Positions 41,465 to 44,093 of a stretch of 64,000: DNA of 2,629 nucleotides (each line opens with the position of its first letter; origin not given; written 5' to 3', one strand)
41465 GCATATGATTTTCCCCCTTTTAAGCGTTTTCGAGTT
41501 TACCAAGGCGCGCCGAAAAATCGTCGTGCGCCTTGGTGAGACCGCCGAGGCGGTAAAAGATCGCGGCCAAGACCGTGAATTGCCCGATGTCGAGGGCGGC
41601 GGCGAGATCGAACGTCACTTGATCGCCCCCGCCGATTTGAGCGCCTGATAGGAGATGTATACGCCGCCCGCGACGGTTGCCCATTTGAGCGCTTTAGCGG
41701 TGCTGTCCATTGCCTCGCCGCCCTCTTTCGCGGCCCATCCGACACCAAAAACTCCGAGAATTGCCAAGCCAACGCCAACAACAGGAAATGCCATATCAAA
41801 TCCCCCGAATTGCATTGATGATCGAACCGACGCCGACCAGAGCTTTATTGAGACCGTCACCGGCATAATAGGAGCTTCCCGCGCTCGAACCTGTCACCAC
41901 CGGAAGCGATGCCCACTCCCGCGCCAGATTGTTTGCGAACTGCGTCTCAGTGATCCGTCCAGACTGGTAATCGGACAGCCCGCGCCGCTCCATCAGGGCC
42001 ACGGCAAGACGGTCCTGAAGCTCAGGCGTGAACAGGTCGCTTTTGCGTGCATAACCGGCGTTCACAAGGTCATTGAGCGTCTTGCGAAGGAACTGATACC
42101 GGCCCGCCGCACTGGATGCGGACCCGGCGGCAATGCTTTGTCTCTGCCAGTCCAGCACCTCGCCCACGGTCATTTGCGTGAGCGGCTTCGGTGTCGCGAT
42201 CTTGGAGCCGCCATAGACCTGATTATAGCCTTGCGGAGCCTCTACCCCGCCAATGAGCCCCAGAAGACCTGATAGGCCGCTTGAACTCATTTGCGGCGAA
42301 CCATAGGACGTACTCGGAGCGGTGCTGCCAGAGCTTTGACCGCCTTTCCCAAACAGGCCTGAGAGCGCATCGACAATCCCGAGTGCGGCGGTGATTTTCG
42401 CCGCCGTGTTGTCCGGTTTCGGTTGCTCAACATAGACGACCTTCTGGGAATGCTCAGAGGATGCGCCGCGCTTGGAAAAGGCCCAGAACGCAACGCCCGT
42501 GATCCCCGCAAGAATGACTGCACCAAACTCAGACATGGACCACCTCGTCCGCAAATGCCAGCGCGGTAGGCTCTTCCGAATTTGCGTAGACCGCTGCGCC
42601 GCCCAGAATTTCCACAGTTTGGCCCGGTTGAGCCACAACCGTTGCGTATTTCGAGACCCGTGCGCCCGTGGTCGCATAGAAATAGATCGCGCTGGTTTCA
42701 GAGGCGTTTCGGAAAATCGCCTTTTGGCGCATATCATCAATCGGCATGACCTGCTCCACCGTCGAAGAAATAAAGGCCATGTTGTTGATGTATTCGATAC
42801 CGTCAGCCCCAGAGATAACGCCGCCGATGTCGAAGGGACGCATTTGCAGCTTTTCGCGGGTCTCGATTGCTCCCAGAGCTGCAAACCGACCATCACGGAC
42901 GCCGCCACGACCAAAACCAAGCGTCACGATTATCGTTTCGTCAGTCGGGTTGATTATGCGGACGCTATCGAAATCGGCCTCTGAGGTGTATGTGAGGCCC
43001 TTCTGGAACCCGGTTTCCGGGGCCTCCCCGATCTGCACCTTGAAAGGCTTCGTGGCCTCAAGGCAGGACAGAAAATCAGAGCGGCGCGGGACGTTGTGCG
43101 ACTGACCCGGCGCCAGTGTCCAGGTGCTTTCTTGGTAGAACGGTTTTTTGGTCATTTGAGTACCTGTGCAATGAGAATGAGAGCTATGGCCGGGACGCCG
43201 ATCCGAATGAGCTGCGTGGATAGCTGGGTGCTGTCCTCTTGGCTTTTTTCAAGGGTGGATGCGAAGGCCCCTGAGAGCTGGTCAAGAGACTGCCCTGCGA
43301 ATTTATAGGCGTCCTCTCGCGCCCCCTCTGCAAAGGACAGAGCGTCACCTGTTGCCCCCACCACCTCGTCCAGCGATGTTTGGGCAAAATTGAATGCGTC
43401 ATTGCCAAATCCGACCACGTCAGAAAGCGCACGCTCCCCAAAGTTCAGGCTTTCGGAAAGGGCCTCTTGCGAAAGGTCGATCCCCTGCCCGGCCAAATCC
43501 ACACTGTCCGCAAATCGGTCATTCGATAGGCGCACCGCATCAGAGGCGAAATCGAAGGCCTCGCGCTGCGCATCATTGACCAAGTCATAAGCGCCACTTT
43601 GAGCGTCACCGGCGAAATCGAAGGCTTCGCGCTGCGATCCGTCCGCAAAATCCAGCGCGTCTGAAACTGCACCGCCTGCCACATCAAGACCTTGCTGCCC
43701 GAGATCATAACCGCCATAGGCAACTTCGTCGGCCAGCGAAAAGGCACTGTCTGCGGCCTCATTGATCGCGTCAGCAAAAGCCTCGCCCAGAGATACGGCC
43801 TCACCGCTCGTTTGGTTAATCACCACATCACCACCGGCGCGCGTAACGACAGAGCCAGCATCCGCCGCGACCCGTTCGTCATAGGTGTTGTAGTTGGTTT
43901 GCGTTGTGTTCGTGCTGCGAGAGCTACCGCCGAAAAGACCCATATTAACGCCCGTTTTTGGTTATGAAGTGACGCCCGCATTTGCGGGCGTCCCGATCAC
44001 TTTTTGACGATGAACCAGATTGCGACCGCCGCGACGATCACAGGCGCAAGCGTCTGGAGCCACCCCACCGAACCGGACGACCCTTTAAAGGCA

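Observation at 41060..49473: Complete 8.4-kb tailless double-jelly-roll prophage with no integrase, sitting in the chromosomal dif site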

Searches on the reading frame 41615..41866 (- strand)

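Call 9: search_protein_families(library=pfam, proteins=[window:41615-41866:-], max_evalue=0.1)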
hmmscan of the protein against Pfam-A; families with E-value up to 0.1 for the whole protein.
window:41615-41866:- (83 aa): 1 family
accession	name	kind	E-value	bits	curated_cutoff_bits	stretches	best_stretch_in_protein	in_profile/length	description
PF15654.11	Tox-WTIP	-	0.085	13.5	25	0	51-80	33-62/79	Toxin with a conserved tryptophan and TIP tripeptide motif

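Call 100: search_protein_families(library=phrogs, proteins=[window:41615-41866:-], max_evalue=0.01)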
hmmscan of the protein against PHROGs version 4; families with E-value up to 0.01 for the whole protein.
window:41615-41866:- (83 aa): 0 families

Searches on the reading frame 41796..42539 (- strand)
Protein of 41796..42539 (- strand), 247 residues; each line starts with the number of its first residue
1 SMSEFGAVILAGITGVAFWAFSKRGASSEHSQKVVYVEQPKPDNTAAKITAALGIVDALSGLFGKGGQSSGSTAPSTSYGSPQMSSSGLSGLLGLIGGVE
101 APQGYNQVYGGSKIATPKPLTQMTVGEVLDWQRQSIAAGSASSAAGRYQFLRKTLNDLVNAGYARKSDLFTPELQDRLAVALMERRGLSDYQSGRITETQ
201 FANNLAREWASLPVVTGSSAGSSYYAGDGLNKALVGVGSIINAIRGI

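Call 9: search_protein_families(library=pfam, proteins=[window:41796-42539:-], max_evalue=0.1)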
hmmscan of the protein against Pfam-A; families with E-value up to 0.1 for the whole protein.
window:41796-42539:- (247 aa): 1 family
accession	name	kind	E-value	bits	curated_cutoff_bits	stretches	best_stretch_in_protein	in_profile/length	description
PF06737.19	Transglycosylas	-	0.0056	17.7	27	1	136-189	19-72/77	Transglycosylase-like domain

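Call 72: search_protein_families(library=ncbifam, proteins=[window:41796-42539:-], max_evalue=0.05)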
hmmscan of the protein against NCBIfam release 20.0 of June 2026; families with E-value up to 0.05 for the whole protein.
window:41796-42539:- (247 aa): 0 families

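Call 99: search_solved_structures(query=window:41796-42539:-, max_evalue=1, show_alignments=1)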
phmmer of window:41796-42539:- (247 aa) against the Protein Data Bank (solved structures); distinct sequences matched with E-value up to 1: 2.
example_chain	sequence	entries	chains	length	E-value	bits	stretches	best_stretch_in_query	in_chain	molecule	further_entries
11mn_A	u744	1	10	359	0.014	18.3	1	114-186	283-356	66 kDa protein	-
8wm6_Q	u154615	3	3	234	0.059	16.3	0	56-158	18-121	PsaQ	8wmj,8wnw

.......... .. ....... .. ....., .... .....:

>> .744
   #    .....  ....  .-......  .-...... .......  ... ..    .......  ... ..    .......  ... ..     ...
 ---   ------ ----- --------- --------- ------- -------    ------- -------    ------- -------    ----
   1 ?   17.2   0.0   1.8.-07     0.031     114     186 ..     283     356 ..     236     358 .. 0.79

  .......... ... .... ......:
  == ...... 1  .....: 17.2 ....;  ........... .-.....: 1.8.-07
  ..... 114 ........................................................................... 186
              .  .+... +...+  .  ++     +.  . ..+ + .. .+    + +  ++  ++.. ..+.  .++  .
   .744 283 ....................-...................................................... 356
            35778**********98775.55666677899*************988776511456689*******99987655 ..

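Call 100: search_protein_families(library=phrogs, proteins=[window:41796-42539:-], max_evalue=0.01)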
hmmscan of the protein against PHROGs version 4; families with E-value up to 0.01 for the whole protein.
window:41796-42539:- (247 aa): 9 families
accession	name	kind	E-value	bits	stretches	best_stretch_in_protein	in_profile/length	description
phrog_90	-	lysis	2.1e-26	93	1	64-240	632-816/1168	endolysin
phrog_30077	-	unknown function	3.1e-14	53.7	1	104-245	469-609/674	-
phrog_6126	-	head and packaging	4.6e-11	43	1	115-199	291-373/667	virion structural protein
phrog_430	-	tail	6.4e-09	35.8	1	133-235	561-655/868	baseplate hub subunit and tail lysozyme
phrog_37890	-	unknown function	6.5e-07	29.3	1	90-240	253-411/632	-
phrog_17230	-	tail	1.6e-06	28.1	1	103-214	391-493/580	tail fiber protein/ lysozyme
phrog_18972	-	unknown function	2.6e-05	23.7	1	139-237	555-648/865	-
phrog_10925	-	unknown function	3e-05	23.8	1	55-236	501-660/839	-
phrog_17029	-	unknown function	0.00099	19.8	1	139-213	69-139/241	-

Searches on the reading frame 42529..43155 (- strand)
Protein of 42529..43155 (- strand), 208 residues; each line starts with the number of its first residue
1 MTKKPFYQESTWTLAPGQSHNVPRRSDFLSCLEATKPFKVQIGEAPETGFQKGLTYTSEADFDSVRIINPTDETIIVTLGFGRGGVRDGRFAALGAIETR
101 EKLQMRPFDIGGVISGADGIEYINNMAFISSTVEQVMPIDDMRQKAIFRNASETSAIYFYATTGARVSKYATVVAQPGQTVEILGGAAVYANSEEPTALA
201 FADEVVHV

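Call 3: search_protein_families(library=pfam, proteins=[window:42529-43155:-], max_evalue=0.1)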
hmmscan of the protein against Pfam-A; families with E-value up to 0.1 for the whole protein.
window:42529-43155:- (208 aa): 0 families

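Call 4: search_protein_families(library=phrogs, proteins=[window:42529-43155:-], max_evalue=0.1)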
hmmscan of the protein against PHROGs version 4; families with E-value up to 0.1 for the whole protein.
window:42529-43155:- (208 aa): 2 families
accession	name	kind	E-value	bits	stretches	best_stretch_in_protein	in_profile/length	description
phrog_20242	-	tail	0.057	12.8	1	74-177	47-129/1025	tail fiber protein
phrog_38071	-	unknown function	0.093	13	0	118-175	143-199/281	-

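Call 72: search_protein_families(library=ncbifam, proteins=[window:42529-43155:-], max_evalue=0.05)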
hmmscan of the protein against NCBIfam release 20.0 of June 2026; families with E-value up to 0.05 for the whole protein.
window:42529-43155:- (208 aa): 0 families

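Call 79: search_solved_structures(query=window:42529-43155:-, max_evalue=1)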
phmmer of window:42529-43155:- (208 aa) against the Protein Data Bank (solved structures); distinct sequences matched with E-value up to 1: 0.

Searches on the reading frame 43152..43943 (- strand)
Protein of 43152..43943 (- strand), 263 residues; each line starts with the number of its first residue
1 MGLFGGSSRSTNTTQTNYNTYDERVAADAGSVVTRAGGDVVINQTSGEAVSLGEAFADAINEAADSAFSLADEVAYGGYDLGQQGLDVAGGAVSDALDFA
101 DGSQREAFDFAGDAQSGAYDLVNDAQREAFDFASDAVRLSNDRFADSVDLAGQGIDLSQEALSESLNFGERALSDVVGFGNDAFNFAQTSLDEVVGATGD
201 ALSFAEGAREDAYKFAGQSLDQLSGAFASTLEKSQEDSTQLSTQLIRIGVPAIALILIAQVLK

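Call 3: search_protein_families(library=pfam, proteins=[window:43152-43943:-], max_evalue=0.1)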
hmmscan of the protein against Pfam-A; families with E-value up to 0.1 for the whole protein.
window:43152-43943:- (263 aa): 0 families

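Call 4: search_protein_families(library=phrogs, proteins=[window:43152-43943:-], max_evalue=0.1)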
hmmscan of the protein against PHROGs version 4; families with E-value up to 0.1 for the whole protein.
window:43152-43943:- (263 aa): 2 families
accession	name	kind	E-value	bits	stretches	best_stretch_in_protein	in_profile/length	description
phrog_20836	-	unknown function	1.1e-09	39.1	1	1-237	1-231/279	-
phrog_34313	-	unknown function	0.00042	20.8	1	5-185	4-186/267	-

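Call 72: search_protein_families(library=ncbifam, proteins=[window:43152-43943:-], max_evalue=0.05)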
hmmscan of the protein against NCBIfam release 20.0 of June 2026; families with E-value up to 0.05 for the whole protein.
window:43152-43943:- (263 aa): 1 family
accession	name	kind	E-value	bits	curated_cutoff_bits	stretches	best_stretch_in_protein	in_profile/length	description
NF047840.1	lipo_Ag473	exception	2e-06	28.6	100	1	42-146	36-133/136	Ag473 family lipoprotein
